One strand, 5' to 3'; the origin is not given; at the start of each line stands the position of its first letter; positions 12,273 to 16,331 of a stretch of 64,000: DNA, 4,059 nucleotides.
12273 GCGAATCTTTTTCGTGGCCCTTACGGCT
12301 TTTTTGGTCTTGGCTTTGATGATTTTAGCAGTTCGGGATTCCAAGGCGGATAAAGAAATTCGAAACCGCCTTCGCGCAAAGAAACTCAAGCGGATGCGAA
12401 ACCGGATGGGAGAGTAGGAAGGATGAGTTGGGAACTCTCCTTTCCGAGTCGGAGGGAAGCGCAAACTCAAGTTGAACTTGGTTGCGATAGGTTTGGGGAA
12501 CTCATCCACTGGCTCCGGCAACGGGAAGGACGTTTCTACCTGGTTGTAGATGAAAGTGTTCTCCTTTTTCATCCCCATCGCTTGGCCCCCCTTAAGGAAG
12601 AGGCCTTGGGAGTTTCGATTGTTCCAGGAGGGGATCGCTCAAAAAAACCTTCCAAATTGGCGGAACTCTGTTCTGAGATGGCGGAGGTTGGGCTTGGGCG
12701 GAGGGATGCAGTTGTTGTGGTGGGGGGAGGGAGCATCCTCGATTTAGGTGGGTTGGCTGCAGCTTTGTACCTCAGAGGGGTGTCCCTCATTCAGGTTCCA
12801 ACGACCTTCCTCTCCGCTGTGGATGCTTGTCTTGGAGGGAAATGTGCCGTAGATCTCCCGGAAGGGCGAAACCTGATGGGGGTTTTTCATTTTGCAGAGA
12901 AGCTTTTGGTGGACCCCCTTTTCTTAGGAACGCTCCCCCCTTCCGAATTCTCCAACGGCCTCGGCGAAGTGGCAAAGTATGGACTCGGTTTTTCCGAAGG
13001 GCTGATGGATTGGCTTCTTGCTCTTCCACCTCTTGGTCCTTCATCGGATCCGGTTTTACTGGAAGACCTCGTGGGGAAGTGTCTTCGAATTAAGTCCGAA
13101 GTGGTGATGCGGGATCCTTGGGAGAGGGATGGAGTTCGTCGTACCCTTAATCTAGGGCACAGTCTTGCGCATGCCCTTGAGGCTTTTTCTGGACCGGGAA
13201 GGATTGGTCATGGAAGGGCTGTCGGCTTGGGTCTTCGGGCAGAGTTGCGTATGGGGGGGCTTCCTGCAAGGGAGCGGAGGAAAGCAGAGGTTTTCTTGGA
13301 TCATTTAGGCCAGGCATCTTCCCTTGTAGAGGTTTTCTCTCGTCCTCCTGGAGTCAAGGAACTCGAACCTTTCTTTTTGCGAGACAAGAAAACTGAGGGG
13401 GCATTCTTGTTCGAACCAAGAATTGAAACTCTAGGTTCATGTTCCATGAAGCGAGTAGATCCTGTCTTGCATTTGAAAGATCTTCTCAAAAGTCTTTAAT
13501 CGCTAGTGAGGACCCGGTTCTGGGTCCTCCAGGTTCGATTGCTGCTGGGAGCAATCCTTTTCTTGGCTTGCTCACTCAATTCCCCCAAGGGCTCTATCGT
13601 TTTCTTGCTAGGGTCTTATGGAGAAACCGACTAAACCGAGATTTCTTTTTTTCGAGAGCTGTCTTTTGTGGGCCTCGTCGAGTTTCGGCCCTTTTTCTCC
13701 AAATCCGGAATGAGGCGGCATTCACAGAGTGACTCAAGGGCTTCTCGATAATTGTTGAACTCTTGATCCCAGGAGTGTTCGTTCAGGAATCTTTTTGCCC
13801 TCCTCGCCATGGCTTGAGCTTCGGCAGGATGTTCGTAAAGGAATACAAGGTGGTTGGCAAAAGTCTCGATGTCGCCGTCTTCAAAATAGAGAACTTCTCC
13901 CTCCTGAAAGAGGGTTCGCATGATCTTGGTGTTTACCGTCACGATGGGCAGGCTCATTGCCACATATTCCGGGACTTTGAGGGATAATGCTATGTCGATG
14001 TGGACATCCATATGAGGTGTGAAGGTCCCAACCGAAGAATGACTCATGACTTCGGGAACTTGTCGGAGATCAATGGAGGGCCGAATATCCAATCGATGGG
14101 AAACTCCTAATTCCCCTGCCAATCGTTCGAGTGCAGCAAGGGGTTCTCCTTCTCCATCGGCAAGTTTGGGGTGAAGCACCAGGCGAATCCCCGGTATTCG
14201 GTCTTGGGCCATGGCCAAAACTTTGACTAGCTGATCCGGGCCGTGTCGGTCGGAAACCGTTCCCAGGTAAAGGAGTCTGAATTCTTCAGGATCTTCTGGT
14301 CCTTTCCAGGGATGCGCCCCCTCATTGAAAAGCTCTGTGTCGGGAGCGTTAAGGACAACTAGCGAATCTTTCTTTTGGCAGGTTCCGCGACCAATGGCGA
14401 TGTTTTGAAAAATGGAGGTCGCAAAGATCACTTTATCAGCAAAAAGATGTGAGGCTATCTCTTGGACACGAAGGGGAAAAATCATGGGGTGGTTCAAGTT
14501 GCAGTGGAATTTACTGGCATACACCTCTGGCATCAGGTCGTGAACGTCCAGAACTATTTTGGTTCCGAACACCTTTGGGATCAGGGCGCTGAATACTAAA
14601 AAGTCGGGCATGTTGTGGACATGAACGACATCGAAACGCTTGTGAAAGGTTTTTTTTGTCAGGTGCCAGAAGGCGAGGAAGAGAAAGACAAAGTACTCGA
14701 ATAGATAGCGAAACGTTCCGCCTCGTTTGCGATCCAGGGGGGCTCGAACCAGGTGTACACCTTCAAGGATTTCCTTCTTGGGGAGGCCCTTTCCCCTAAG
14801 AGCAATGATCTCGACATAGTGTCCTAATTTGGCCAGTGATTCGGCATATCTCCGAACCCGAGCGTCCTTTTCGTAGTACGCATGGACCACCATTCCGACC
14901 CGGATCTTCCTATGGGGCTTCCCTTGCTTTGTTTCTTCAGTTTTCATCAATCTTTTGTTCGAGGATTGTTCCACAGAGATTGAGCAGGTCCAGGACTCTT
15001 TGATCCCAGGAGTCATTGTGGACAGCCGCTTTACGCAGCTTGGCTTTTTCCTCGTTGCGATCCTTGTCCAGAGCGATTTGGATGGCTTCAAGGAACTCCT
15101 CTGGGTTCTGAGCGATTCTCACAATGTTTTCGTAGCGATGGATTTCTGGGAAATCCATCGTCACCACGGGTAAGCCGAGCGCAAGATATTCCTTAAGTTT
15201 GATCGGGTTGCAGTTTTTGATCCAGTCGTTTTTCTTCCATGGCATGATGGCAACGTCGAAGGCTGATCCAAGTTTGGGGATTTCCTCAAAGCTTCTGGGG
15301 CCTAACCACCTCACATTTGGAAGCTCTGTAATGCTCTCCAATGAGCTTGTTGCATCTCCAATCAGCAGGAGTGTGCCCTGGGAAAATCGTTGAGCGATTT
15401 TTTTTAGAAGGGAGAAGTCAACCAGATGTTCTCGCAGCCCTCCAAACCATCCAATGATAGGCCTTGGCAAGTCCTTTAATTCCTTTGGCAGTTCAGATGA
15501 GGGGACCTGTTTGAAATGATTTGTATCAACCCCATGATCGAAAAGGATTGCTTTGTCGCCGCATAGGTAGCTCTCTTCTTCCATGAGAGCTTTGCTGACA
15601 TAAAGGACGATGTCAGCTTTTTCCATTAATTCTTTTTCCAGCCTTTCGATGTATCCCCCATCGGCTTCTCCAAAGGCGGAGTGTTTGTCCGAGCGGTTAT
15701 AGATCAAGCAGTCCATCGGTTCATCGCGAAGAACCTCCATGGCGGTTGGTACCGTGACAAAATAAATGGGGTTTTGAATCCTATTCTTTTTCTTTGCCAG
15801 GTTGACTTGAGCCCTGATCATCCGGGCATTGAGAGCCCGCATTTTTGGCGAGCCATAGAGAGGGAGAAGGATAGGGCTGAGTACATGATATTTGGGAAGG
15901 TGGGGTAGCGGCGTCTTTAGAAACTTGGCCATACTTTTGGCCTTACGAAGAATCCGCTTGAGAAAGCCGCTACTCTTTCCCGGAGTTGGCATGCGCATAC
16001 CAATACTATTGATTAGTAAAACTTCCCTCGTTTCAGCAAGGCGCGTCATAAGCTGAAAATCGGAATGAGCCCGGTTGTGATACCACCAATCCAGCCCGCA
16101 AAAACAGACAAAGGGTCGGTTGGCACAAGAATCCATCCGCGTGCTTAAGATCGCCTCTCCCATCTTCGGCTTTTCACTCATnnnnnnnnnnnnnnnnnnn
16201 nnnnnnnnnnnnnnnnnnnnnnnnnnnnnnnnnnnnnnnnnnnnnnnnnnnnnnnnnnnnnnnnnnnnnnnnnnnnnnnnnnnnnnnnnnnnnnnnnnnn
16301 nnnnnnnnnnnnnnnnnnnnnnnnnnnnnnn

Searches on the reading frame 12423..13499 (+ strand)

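Call 5: search_protein_families(library=ncbifam, proteins=[window:12423-13499:+], max_evalue=1)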
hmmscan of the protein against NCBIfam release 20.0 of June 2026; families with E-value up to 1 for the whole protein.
window:12423-13499:+ (358 aa): 7 families
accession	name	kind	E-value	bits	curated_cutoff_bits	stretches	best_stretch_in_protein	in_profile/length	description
TIGR01357.1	aroB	equivalog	5.3e-70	236.3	305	1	17-344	3-333/344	3-dehydroquinate synthase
TIGR04425.1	P_lya_rel_AroB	hypoth_equivalog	5.6e-39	134.1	400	1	35-272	26-258/348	AroB-related putative sugar phosphate phospholyase (cyclizing)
NF004852.0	PRK06203.1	equivalog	2.3e-36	125.6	333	1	64-272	91-300/407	3-dehydroquinate synthase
NF010627.0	PRK14021.1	equivalog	1.3e-29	103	565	1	68-275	244-460/542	bifunctional shikimate kinase/3-dehydroquinate synthase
NF010556.0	PRK13951.1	equivalog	3.5e-29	102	560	1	66-276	210-414/492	bifunctional shikimate kinase AroK/3-dehydroquinate synthase AroB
NF041822.1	daptide_DH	equivalog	0.01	14.7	300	1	90-115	51-76/363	daptide-type RiPP biosynthesis dehydogenase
NF002022.0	PRK00843.1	equivalog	0.14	11.1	413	0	93-128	87-120/350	NAD(P)-dependent glycerol-1-phosphate dehydrogenase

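Call 6: search_protein_families(library=pfam, proteins=[window:12423-13499:+], max_evalue=1)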
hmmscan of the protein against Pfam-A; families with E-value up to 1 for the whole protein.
window:12423-13499:+ (358 aa): 4 families
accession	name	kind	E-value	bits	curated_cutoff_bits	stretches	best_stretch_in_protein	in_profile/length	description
PF01761.26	DHQ_synthase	-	1e-33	115.8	24.2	1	66-177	3-114/115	3-dehydroquinate synthase N-terminal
PF24621.2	DHQS_C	-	3.6e-22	79.3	27.6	1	179-323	1-143/144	3-dehydroquinate synthase C-terminal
PF00465.25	Fe-ADH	-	9.9e-06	25.7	31.3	1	16-129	3-131/168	Iron-containing alcohol dehydrogenase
PF13685.12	Fe-ADH_2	-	0.00069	20.1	28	1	25-128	11-107/149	Iron-containing alcohol dehydrogenase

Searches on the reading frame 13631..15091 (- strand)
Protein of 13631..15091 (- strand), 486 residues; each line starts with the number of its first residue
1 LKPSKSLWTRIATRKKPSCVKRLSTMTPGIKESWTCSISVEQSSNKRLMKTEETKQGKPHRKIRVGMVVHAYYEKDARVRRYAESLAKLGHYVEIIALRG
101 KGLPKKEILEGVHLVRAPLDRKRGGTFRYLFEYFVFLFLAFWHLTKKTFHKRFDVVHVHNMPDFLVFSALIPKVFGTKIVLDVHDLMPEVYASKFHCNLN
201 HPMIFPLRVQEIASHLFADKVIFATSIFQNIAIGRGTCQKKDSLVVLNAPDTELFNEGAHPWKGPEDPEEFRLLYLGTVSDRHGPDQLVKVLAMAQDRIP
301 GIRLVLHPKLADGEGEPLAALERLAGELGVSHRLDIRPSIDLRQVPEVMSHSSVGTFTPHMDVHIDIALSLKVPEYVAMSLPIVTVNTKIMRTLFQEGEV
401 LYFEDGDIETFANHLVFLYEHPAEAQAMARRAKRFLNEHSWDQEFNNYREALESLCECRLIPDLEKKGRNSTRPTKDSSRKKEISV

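Call 5: search_protein_families(library=ncbifam, proteins=[window:13631-15091:-], max_evalue=1)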
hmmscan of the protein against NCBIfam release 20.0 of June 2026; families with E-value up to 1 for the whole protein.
window:13631-15091:- (486 aa): 9 families
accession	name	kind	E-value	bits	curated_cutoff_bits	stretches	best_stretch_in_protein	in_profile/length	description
TIGR04063.1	stp3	hypoth_equivalog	2.5e-08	33.2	442.05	1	219-455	159-395/397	TIGR04063 family PEP-CTERM/XrtA system glycosyltransferase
TIGR03449.1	mycothiol_MshA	equivalog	6.6e-06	25.3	462.5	1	273-449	223-397/406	D-inositol-3-phosphate glycosyltransferase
NF046085.1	XrtY_assoc_Gly1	equivalog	0.00063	18.7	400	1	141-296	85-235/387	XrtY-associated glycosyltransferase XYAG1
NF041876.1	EPS_EpsE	equivalog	0.0021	17.4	400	1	259-436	203-376/389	exopolysaccharide biosynthesis GT4 family glycosyltransferase EpsE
TIGR04047.1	MSMEG_0565_glyc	hypoth_equivalog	0.0022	17.1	259.85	1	276-444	199-363/373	MSMEG_0565 family glycosyltransferase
NF047676.1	TeichurnBiosyTuaH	equivalog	0.014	14.3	550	1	338-448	271-380/384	teichuronic acid biosynthesis protein TuaH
TIGR03087.1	stp1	hypoth_equivalog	0.027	13.6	316.65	1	372-453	314-395/397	TIGR03087 family PEP-CTERM/XrtA system glycosyltransferase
TIGR03999.1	thiol_BshA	equivalog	0.055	12.4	273.7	1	315-453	238-371/375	N-acetyl-alpha-D-glucosaminyl L-malate synthase BshA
NF053787.1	GlcN_PG_synth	equivalog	0.097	11.5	480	1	372-455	277-359/361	N-acetylglucosaminyl phosphatidylglycerol synthase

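Call 6: search_protein_families(library=pfam, proteins=[window:13631-15091:-], max_evalue=1)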
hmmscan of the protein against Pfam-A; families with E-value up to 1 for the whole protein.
window:13631-15091:- (486 aa): 5 families
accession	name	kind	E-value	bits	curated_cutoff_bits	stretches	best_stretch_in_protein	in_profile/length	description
PF13439.12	Glyco_transf_4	-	2.6e-11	44.3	28.5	1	79-252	8-168/170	Glycosyltransferase Family 4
PF00534.26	Glycos_transf_1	-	3.2e-11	43.5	26.4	1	261-434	6-171/172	Glycosyl transferases group 1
PF13579.12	Glyco_trans_4_4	-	1.5e-10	42.1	29.7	1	77-189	5-107/158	Glycosyl transferase 4-like domain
PF13524.12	Glyco_trans_1_2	-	2.6e-10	40.9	25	1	333-446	28-140/144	Glycosyl transferase-like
PF13692.12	Glyco_trans_1_4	-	7.1e-09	36.5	27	1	271-420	2-141/142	Glycosyl transferases group 1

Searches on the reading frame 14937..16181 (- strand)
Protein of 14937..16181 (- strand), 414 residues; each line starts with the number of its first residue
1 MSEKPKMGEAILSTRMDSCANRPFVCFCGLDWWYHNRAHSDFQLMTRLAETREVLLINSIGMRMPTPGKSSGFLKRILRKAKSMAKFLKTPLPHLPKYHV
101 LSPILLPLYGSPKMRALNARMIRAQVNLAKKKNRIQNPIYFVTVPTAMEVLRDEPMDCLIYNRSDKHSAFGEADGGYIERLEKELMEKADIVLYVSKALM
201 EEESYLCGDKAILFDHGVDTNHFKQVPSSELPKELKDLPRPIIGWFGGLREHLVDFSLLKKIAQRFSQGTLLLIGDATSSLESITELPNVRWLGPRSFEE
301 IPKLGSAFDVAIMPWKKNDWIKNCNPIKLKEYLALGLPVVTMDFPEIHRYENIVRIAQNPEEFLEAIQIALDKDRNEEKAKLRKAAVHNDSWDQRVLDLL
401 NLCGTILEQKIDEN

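Call 5: search_protein_families(library=ncbifam, proteins=[window:14937-16181:-], max_evalue=1)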
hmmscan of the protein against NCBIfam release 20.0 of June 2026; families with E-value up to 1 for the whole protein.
window:14937-16181:- (414 aa): 6 families
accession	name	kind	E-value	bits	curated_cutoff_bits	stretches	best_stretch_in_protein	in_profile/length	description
NF047676.1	TeichurnBiosyTuaH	equivalog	1.2e-26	93.5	550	1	140-396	102-377/384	teichuronic acid biosynthesis protein TuaH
TIGR04047.1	MSMEG_0565_glyc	hypoth_equivalog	1e-05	24.8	259.85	1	328-395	292-363/373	MSMEG_0565 family glycosyltransferase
NF007640.0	PRK10307.1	subfamily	1.9e-05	23.8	276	1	178-383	161-383/411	WcaI family glycosyltransferase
TIGR03087.1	stp1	hypoth_equivalog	0.011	15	316.65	1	174-400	158-391/397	TIGR03087 family PEP-CTERM/XrtA system glycosyltransferase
NF047684.1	TeichurnBiosyTuaC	equivalog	0.024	13.6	550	1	184-378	160-359/391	teichuronic acid biosynthesis protein TuaC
NF053787.1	GlcN_PG_synth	equivalog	0.12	11.2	480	0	178-401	133-354/361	N-acetylglucosaminyl phosphatidylglycerol synthase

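Call 6: search_protein_families(library=pfam, proteins=[window:14937-16181:-], max_evalue=1)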
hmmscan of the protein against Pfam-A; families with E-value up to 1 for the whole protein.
window:14937-16181:- (414 aa): 3 families
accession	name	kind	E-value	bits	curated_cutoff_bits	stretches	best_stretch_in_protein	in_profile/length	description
PF13692.12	Glyco_trans_1_4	-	5.2e-11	43.4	27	1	241-371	2-140/142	Glycosyl transferases group 1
PF00534.26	Glycos_transf_1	-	0.00019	21.5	26.4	1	266-386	45-169/172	Glycosyl transferases group 1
PF13524.12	Glyco_trans_1_2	-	0.0005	20.5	25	1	284-400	27-143/144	Glycosyl transferase-like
